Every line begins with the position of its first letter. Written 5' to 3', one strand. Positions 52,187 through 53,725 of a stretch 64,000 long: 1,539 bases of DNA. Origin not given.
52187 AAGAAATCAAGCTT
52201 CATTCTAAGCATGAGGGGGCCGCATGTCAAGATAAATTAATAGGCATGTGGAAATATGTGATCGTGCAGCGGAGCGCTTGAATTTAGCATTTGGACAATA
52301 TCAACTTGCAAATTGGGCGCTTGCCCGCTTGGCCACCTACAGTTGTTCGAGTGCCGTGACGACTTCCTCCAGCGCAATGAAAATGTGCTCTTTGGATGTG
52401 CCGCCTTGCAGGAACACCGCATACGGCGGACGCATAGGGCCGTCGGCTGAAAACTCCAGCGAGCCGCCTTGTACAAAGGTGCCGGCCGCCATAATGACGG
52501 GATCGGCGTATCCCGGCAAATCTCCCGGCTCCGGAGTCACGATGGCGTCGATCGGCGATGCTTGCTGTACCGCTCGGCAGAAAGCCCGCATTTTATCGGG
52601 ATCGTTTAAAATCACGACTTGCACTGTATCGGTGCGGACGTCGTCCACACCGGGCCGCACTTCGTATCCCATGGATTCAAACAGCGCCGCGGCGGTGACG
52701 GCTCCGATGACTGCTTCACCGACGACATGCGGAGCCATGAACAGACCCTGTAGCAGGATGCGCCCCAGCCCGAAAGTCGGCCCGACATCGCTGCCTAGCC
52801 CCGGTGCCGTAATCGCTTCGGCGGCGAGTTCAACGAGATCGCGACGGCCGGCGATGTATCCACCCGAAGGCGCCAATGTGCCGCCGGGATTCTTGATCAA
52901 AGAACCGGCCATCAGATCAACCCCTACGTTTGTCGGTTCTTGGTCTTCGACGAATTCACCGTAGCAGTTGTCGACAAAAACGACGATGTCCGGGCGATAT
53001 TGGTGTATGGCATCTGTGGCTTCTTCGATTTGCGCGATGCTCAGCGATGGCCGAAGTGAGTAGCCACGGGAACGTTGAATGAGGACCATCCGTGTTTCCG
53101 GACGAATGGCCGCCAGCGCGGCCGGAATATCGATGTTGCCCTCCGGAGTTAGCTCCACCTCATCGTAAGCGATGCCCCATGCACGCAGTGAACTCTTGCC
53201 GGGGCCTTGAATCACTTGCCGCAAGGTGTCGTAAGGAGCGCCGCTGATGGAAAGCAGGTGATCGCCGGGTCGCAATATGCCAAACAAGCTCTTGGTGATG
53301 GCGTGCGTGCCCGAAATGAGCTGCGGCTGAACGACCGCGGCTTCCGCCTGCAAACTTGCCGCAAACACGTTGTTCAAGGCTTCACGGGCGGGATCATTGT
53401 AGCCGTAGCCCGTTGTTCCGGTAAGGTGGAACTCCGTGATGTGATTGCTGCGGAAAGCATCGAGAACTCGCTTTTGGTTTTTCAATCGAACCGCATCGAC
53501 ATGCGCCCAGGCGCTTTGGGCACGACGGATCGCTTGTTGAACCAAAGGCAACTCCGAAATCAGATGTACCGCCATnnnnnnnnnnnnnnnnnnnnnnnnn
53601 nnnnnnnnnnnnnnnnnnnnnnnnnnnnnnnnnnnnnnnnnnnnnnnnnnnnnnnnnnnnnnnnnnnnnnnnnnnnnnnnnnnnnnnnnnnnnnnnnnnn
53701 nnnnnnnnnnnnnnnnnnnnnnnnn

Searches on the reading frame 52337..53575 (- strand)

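Call 68: search_protein_families(library=pfam, proteins=[window:52337-53575:-], max_evalue=0.0001)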
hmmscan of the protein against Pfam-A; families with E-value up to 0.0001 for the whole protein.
window:52337-53575:- (412 aa): 2 families
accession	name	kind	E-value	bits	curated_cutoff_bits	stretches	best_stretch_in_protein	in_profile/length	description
PF06838.17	Met_gamma_lyase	-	4e-163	543.1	24.2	1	11-408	4-403/405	Methionine gamma-lyase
PF01053.26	Cys_Met_Meta_PP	-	1.5e-08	34.1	27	1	59-242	49-212/381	Cys/Met metabolism PLP-dependent enzyme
